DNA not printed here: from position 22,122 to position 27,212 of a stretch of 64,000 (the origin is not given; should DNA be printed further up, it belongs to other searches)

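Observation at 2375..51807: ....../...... E2F-like boxes, frequently palindromic or in inverted pairs, upstream of nearly every gene in the housekeeping block and absent from the secreted array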

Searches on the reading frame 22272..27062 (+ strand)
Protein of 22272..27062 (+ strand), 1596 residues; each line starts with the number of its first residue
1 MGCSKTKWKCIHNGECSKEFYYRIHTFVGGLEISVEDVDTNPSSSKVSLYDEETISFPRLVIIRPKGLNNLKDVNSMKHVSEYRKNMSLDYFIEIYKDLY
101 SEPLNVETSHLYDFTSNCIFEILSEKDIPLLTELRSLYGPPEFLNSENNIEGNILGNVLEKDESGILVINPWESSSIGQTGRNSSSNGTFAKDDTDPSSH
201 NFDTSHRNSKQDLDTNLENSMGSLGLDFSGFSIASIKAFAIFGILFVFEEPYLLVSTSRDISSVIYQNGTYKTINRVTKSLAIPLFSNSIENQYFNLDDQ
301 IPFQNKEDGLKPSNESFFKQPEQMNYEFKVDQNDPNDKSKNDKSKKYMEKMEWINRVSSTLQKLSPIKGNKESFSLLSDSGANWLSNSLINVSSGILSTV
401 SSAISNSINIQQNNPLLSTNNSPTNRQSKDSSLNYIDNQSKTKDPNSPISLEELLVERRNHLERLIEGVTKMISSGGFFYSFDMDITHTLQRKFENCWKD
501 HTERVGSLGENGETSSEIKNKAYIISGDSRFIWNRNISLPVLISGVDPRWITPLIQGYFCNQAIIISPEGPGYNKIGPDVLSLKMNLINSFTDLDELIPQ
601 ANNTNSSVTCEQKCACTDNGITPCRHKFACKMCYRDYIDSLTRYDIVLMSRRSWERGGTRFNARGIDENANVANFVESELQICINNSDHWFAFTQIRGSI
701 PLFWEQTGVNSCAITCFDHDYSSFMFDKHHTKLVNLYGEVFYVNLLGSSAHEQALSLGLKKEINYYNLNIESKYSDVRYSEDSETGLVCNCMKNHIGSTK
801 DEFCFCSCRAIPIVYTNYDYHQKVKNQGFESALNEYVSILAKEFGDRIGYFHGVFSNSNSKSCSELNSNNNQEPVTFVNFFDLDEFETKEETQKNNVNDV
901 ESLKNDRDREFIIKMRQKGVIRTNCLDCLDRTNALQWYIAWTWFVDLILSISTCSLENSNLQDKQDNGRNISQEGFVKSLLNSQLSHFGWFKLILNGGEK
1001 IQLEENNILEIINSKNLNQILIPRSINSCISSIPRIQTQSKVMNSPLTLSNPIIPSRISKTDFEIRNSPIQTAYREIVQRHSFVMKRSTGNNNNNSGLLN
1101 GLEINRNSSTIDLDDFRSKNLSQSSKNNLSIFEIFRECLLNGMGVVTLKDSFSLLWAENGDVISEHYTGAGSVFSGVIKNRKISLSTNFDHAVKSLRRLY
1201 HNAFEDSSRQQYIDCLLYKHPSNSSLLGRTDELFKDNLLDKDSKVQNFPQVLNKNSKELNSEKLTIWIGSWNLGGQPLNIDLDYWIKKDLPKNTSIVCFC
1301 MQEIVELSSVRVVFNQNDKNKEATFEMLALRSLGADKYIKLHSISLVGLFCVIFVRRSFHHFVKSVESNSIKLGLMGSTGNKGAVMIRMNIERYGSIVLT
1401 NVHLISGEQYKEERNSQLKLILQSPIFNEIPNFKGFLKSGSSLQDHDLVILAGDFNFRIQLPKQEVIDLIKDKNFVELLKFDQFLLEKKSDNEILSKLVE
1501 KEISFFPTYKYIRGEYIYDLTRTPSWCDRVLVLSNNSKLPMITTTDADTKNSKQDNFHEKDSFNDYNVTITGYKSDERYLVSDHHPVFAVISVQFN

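Call 9: search_protein_families(library=pfam, proteins=[window:22272-27062:+])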
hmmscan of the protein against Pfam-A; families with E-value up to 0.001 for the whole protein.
window:22272-27062:+ (1596 aa): 2 families
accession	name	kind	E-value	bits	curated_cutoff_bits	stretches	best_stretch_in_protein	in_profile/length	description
PF22669.2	Exo_endo_phos2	-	2.5e-59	201.6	27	1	1270-1589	2-287/288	Endonuclease/Exonuclease/phosphatase family 2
PF02383.23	Syja_N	-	3.8e-56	191.1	27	1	239-779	1-295/305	SacI homology domain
